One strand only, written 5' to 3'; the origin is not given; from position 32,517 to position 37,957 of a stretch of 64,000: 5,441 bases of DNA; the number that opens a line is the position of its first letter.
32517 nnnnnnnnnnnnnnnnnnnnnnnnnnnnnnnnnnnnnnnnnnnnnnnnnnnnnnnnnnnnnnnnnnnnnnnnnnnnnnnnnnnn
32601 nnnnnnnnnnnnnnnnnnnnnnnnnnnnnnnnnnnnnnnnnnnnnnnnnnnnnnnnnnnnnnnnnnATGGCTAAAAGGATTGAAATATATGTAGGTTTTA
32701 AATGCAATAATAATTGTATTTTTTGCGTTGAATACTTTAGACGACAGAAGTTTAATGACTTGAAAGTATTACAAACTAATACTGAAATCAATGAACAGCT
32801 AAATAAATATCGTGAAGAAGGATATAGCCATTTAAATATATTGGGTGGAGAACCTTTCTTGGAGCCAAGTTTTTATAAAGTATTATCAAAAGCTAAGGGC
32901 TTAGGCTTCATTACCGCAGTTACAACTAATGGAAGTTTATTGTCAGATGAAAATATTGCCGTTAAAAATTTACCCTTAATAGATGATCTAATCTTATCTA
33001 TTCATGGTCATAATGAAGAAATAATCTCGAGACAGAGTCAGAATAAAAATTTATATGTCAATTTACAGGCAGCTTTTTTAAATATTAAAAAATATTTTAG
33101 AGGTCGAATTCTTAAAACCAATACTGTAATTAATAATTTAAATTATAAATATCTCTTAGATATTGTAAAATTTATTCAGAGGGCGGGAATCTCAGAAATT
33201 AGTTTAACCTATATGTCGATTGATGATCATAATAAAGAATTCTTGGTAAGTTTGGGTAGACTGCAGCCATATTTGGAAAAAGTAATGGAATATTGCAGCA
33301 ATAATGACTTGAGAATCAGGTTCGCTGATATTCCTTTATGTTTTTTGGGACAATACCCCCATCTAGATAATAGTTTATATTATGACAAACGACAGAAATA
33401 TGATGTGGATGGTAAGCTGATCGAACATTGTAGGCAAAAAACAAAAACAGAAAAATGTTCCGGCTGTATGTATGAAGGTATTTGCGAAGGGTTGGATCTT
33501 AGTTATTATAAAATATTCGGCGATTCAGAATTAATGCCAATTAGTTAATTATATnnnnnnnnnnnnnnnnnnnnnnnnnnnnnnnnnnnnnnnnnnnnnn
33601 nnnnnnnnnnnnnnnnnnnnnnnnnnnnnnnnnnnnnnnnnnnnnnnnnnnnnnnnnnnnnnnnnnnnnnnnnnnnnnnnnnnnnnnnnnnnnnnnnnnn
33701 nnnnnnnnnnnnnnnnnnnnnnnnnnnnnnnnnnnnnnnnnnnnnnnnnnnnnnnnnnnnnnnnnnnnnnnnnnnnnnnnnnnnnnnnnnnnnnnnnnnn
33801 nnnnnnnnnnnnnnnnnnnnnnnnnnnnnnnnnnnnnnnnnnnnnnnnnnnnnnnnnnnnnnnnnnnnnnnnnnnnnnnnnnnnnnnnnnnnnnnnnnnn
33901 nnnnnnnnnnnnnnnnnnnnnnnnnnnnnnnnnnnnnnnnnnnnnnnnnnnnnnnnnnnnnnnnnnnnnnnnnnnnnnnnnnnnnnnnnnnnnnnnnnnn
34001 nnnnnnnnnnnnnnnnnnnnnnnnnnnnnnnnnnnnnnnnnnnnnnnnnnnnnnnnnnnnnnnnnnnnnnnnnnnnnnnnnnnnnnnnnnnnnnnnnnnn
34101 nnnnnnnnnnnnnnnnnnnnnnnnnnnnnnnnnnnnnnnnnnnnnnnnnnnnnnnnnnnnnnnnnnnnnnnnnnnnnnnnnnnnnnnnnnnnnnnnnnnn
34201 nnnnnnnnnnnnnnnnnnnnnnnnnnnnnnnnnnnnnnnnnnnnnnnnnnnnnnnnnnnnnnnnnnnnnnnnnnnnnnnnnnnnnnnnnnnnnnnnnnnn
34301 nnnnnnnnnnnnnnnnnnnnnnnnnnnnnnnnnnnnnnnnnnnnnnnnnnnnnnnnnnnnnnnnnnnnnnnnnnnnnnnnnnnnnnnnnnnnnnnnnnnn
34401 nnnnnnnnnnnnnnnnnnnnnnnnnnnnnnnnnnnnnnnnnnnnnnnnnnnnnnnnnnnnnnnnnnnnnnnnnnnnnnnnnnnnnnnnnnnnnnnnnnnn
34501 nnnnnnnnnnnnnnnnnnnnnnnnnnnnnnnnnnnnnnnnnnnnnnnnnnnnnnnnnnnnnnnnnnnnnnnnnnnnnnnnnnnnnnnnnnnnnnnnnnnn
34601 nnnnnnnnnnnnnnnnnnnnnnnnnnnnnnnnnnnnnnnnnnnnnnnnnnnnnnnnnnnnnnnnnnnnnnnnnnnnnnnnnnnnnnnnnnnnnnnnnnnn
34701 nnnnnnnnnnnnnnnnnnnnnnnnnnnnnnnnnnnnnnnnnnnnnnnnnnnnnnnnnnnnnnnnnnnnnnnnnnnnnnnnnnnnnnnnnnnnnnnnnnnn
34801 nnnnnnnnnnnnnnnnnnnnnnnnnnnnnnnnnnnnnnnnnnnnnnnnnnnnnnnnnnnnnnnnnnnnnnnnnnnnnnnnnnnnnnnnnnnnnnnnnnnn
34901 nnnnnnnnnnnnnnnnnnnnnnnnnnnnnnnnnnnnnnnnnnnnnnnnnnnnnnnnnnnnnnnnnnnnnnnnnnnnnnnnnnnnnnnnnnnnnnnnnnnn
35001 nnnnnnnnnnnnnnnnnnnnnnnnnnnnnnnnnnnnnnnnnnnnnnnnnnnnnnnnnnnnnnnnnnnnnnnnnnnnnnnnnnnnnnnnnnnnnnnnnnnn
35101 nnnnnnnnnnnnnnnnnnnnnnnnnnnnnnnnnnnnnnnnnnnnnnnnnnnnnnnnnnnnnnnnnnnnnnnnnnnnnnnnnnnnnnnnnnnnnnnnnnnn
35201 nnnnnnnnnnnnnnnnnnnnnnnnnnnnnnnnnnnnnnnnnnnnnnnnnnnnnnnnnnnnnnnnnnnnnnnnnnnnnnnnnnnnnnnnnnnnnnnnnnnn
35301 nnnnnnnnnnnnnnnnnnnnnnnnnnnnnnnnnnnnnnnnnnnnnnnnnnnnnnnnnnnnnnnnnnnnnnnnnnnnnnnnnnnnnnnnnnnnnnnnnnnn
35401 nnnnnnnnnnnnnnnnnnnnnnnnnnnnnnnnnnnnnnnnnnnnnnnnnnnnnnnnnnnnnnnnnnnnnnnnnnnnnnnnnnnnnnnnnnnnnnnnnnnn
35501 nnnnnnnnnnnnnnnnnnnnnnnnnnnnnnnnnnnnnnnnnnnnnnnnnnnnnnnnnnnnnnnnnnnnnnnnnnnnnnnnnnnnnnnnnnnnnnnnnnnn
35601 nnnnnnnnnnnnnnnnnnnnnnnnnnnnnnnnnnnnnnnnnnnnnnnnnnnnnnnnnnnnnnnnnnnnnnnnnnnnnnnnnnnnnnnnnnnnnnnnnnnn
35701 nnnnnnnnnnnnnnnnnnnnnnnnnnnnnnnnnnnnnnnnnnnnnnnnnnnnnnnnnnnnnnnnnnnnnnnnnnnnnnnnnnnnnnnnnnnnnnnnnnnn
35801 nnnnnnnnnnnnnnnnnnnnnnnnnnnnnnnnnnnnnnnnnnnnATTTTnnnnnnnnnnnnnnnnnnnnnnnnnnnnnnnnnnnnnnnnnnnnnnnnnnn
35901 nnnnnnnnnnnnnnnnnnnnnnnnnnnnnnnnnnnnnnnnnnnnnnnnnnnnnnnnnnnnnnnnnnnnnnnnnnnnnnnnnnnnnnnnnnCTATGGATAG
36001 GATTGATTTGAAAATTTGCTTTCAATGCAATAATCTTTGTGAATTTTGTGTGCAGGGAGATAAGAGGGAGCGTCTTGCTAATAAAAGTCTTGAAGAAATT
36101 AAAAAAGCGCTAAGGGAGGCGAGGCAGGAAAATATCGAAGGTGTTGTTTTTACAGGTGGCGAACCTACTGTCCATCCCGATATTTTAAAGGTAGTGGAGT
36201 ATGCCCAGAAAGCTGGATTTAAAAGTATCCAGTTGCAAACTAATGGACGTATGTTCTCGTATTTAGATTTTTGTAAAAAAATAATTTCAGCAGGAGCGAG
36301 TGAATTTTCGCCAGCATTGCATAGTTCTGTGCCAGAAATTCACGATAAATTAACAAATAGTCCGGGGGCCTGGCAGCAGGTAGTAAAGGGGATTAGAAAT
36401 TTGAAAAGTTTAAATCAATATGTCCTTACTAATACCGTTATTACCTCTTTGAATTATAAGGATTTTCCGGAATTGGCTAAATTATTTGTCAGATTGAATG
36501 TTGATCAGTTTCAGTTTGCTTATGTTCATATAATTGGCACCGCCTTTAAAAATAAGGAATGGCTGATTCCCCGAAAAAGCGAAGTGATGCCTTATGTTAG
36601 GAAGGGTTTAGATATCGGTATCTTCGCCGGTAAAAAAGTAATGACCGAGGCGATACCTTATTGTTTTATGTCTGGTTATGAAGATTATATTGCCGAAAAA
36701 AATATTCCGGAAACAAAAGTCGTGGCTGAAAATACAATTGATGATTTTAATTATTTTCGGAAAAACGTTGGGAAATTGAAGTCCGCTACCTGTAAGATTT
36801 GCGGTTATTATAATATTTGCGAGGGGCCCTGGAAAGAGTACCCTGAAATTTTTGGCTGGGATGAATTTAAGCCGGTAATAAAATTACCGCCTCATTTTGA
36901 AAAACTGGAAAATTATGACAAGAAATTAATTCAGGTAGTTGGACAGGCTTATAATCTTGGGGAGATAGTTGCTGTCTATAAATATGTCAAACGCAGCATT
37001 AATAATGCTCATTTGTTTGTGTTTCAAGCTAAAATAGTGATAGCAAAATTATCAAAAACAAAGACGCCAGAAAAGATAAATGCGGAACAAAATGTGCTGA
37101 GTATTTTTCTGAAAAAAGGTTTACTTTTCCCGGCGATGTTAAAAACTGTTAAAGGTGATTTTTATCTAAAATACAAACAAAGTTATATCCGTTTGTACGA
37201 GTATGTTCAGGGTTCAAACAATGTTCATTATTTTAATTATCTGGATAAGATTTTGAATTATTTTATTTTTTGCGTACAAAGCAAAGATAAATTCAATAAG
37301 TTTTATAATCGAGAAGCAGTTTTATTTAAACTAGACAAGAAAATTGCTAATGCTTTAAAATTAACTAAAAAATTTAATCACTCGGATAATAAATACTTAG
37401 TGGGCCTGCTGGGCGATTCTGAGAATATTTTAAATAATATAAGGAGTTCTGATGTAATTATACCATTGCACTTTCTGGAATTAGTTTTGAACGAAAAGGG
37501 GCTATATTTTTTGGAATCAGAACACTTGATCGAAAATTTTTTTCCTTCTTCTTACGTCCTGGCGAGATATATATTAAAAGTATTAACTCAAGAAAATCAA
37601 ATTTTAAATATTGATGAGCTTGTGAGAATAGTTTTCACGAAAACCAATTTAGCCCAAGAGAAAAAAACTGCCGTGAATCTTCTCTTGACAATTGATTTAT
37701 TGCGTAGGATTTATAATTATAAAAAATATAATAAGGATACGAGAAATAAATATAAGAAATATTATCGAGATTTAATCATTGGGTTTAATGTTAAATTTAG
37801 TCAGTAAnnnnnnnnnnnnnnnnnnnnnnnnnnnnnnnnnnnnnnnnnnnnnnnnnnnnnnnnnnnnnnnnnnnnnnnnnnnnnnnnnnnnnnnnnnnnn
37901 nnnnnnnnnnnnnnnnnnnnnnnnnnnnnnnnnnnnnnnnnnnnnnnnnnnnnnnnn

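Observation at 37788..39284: Prepilin-peptidase (A24)-like domain fused to a large membrane/coiled-coil protein at the end of the rSAM array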

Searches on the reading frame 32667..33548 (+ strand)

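Call 16: search_protein_families(library=ncbifam, proteins=[window:32667-33548:+], max_evalue=0.01)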
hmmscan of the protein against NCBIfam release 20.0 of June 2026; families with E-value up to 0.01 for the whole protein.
window:32667-33548:+ (293 aa): 44 families (the best 25 are shown)
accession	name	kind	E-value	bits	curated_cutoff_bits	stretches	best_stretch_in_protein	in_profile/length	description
NF038332.1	rSAM_rare_HxsC4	exception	1.8e-23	83.2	500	2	3-246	14-262/335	radical SAM protein HxsC4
NF038283.1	viperin_w_prok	equivalog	1.4e-22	80.2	180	1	6-197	5-204/281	viperin family antiviral radical SAM protein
TIGR04317.1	W_rSAM_matur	equivalog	1.9e-15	56.8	380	1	3-183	4-184/349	tungsten cofactor oxidoreductase radical SAM maturase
TIGR03977.1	rSAM_pair_HxsC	equivalog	1.5e-13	50.3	267.9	1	7-267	29-288/292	His-Xaa-Ser system radical SAM maturase HxsC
TIGR02666.1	moaA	equivalog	2.2e-13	49.9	284.05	1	7-191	14-201/336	GTP 3',8-cyclase MoaA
TIGR02668.1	moaA_archaeal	equivalog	1.1e-11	44.3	325.25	1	5-210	12-217/303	GTP 3',8-cyclase MoaA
NF001199.0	PRK00164.2-1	equivalog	2.2e-10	40.2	231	1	6-207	15-217/308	GTP 3',8-cyclase MoaA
NF045702.1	rSAM_GDGT_ether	equivalog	1.1e-09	37.5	450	1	7-171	90-254/486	tetraether lipid synthase Tes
TIGR04051.1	rSAM_NirJ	equivalog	1.5e-09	37.3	515.45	1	12-180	11-173/354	heme d1 biosynthesis radical SAM protein NirJ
TIGR04303.1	GeoRSP_rSAM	equivalog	1.8e-09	37.6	400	1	10-179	8-173/325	GeoRSP system radical SAM/SPASM protein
NF033640.1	N_Twi_rSAM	subfamily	4.3e-09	36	170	1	3-183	111-310/398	twitch domain-containing radical SAM protein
TIGR03961.1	rSAM_PTO1314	hypoth_equivalog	4.4e-09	36.1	306.05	1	11-176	31-184/332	PTO1314 family radical SAM protein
NF050035.1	rSAM_WgK_link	exception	1.2e-08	34.3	650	1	5-224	11-227/367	radical SAM/SPASM peptide maturase WgkB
TIGR04545.1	rSAM_ahbD_hemeb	equivalog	2.8e-08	33.6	500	1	9-175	6-167/339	heme b synthase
NF045574.1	sacti_mat_StsB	exception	3.6e-08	32.7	625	1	13-183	106-269/466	StsB family radical SAM/SPASM domain sactipeptide maturase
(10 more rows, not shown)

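Call 95: search_protein_families(library=pfam, proteins=[window:32667-33548:+], max_evalue=0.01)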
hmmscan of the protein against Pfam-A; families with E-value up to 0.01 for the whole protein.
window:32667-33548:+ (293 aa): 2 families
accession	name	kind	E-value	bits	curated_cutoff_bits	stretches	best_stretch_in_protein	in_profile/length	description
PF04055.27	Radical_SAM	-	3.8e-13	50.4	29.5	1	8-170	2-166/166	Radical SAM superfamily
PF13353.11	Fer4_12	-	0.00031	21.5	22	1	6-118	9-119/137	4Fe-4S single cluster domain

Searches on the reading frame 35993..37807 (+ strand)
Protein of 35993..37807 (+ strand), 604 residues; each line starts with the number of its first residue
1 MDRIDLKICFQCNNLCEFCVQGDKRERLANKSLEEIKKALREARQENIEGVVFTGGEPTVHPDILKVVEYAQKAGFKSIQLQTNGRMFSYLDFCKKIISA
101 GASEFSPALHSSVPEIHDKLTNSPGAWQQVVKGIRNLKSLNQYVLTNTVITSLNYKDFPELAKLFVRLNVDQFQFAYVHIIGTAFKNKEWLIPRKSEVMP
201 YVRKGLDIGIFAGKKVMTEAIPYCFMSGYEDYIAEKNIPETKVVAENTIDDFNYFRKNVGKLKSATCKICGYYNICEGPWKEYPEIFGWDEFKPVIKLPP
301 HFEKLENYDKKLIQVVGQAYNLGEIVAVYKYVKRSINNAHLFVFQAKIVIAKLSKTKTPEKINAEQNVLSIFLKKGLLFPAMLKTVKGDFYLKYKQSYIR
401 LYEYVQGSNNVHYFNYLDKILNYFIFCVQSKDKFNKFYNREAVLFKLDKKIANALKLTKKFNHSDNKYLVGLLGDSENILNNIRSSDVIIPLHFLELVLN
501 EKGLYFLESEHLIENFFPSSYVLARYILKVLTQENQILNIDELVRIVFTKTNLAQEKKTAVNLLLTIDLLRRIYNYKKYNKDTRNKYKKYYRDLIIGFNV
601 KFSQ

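Call 16: search_protein_families(library=ncbifam, proteins=[window:35993-37807:+], max_evalue=0.01)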
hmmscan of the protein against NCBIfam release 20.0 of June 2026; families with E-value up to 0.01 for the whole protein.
window:35993-37807:+ (604 aa): 56 families (the best 25 are shown)
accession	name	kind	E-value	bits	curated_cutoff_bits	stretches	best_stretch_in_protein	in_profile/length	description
NF038332.1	rSAM_rare_HxsC4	exception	5.9e-40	137.4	500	1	2-295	14-335/335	radical SAM protein HxsC4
TIGR03977.1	rSAM_pair_HxsC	equivalog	1.1e-29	103.3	267.9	1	11-245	34-272/292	His-Xaa-Ser system radical SAM maturase HxsC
TIGR04055.1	rSAM_NirJ2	equivalog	6.6e-20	71.9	500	1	10-184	8-180/326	putative heme d1 biosynthesis radical SAM protein NirJ2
TIGR02668.1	moaA_archaeal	equivalog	3.2e-19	69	325.25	1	6-182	14-190/303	GTP 3',8-cyclase MoaA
TIGR04466.1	rSAM_BlsE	equivalog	5.7e-18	65.5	400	1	8-178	9-175/327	cytosylglucuronate decarboxylase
TIGR04545.1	rSAM_ahbD_hemeb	equivalog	7.2e-18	65.1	500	1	7-175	5-172/339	heme b synthase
TIGR04053.2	TIGR04053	equivalog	7.8e-18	64.8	395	1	12-198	18-206/366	TIGR04053 family radical SAM/SPASM domain-containing protein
NF045702.1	rSAM_GDGT_ether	equivalog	2.7e-17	62.6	450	1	7-163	91-251/486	tetraether lipid synthase Tes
TIGR02666.1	moaA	equivalog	2.9e-17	62.6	284.05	1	8-170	16-185/336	GTP 3',8-cyclase MoaA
TIGR04054.1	rSAM_NirJ1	equivalog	4.6e-17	61.7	650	1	11-178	45-210/387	putative heme d1 biosynthesis radical SAM protein NirJ1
TIGR04051.1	rSAM_NirJ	equivalog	1.5e-16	60.3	515.45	1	11-189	11-187/354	heme d1 biosynthesis radical SAM protein NirJ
TIGR04347.1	pseudo_SAM_Halo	equivalog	2.3e-16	60.1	525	1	9-179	45-213/390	TIGR04347 family pseudo-SAM/SPASM protein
TIGR04317.1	W_rSAM_matur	equivalog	3.7e-16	59.2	380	1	5-178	7-184/349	tungsten cofactor oxidoreductase radical SAM maturase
TIGR04303.1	GeoRSP_rSAM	equivalog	4.4e-16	59.3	400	1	5-191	8-190/325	GeoRSP system radical SAM/SPASM protein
NF001199.0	PRK00164.2-1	equivalog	4.8e-16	58.8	231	1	6-164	16-174/308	GTP 3',8-cyclase MoaA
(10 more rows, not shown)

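Call 17: search_protein_families(library=pfam, proteins=[window:35993-37807:+], max_evalue=0.01)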
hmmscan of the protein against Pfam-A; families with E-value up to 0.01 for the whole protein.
window:35993-37807:+ (604 aa): 2 families
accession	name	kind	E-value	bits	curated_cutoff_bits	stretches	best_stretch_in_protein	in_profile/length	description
PF04055.27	Radical_SAM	-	2.3e-25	90.1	29.5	1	10-164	5-165/166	Radical SAM superfamily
PF13353.11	Fer4_12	-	7e-05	23.6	22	1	11-92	14-98/137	4Fe-4S single cluster domain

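Call 76: search_protein_families(library=padloc, proteins=[window:35993-37807:+], max_evalue=0.01)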
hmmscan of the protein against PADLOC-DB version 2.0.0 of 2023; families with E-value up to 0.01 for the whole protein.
window:35993-37807:+ (604 aa): 2 families
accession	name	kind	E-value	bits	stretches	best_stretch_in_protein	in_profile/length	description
PDLC02904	pVip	-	2e-14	51.7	1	6-175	7-172/262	Viperins associated with kinases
PDLC02903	pVip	-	5.2e-14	50.3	1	6-168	4-161/257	Viperins not associated with kinases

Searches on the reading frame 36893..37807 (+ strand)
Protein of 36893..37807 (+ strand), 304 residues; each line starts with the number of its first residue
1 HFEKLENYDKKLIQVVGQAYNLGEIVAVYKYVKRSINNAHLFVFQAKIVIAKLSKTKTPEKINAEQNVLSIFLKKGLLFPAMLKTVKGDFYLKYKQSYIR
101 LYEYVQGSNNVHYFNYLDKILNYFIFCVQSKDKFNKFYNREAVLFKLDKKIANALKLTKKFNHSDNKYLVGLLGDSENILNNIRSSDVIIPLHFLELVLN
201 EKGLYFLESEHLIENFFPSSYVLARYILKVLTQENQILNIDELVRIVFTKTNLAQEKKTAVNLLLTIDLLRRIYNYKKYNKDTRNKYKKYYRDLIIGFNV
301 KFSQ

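Call 95: search_protein_families(library=pfam, proteins=[window:36893-37807:+], max_evalue=0.01)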
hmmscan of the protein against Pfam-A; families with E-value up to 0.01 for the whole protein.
window:36893-37807:+ (304 aa): 0 families
